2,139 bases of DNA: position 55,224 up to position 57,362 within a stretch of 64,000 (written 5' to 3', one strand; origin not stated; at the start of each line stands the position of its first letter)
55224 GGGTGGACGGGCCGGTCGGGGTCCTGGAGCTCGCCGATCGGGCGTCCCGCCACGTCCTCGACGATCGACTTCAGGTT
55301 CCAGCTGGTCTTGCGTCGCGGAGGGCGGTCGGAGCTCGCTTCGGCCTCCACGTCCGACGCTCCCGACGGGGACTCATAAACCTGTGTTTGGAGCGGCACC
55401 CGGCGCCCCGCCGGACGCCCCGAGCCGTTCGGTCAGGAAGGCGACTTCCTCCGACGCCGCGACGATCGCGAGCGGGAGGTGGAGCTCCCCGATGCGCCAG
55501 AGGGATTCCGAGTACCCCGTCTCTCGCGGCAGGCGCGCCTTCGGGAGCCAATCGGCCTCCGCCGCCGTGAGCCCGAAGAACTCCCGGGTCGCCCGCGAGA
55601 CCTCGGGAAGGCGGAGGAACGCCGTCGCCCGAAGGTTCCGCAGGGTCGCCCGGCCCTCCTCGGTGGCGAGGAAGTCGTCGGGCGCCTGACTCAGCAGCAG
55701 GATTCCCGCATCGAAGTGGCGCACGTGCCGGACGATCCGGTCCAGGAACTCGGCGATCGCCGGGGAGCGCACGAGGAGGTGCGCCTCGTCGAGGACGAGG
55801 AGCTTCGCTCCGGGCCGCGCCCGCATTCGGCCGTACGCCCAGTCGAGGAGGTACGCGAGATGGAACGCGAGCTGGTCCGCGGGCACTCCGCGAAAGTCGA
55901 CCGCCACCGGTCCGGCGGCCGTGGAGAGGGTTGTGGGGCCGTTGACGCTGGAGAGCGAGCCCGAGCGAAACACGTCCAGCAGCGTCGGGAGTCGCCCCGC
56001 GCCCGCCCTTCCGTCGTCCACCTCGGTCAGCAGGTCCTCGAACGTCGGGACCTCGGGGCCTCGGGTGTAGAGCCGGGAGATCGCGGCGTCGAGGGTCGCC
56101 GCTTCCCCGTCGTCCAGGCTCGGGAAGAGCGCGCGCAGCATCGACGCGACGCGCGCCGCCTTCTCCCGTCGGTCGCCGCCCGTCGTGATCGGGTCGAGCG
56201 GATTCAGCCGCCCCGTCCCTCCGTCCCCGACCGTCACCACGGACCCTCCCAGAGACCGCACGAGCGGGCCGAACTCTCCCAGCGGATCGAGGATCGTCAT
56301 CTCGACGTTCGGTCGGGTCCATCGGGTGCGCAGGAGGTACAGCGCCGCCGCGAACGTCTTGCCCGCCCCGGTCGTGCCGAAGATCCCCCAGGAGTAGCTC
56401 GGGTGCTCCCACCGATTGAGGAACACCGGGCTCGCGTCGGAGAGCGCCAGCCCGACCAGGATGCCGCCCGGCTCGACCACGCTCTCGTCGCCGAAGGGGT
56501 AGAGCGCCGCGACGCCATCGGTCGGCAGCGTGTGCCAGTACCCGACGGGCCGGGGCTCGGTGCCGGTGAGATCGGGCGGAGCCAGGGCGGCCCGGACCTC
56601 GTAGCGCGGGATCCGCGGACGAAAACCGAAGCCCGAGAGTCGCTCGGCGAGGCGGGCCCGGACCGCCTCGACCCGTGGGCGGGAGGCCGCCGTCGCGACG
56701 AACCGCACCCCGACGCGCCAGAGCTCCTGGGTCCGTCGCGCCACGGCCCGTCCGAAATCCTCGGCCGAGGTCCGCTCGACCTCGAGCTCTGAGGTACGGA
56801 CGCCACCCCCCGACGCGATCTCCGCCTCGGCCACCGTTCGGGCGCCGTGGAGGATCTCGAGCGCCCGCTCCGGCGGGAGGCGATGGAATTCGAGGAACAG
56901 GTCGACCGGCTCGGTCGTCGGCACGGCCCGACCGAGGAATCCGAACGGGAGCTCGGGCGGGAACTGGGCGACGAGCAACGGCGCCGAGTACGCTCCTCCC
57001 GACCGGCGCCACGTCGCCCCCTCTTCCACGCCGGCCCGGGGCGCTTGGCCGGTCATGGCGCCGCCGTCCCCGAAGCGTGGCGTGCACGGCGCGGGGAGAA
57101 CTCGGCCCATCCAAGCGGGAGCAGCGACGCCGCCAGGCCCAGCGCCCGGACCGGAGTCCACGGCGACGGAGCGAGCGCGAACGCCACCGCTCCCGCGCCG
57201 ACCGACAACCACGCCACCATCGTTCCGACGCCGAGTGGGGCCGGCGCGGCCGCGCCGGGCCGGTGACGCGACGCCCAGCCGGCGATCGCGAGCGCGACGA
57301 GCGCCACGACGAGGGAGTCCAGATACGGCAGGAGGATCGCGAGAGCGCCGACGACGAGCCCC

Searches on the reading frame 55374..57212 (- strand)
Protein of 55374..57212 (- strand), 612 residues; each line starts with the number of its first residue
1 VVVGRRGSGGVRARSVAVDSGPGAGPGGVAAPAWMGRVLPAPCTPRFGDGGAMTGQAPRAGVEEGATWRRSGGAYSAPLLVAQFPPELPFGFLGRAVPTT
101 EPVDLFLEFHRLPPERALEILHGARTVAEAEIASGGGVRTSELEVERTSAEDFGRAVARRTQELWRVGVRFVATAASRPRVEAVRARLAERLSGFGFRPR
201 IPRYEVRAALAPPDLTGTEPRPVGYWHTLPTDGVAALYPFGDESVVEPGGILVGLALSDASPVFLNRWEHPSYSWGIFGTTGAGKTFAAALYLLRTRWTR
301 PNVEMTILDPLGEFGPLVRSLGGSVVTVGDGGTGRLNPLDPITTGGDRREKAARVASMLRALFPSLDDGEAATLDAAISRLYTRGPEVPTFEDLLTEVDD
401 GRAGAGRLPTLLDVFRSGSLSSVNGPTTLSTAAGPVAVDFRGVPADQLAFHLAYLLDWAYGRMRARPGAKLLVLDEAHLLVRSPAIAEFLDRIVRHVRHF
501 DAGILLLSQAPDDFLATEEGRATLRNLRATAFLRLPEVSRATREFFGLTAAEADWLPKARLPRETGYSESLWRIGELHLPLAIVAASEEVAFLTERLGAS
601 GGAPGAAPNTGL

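Call 28: search_protein_families(library=pfam, proteins=[window:55374-57212:-], max_evalue=0.00001)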
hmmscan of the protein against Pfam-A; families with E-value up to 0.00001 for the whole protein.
window:55374-57212:- (612 aa): 1 family
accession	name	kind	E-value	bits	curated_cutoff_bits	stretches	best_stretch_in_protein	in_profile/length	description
PF01935.23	DUF87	-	5.1e-06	27.2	23.2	1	261-320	12-70/220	Helicase HerA, central domain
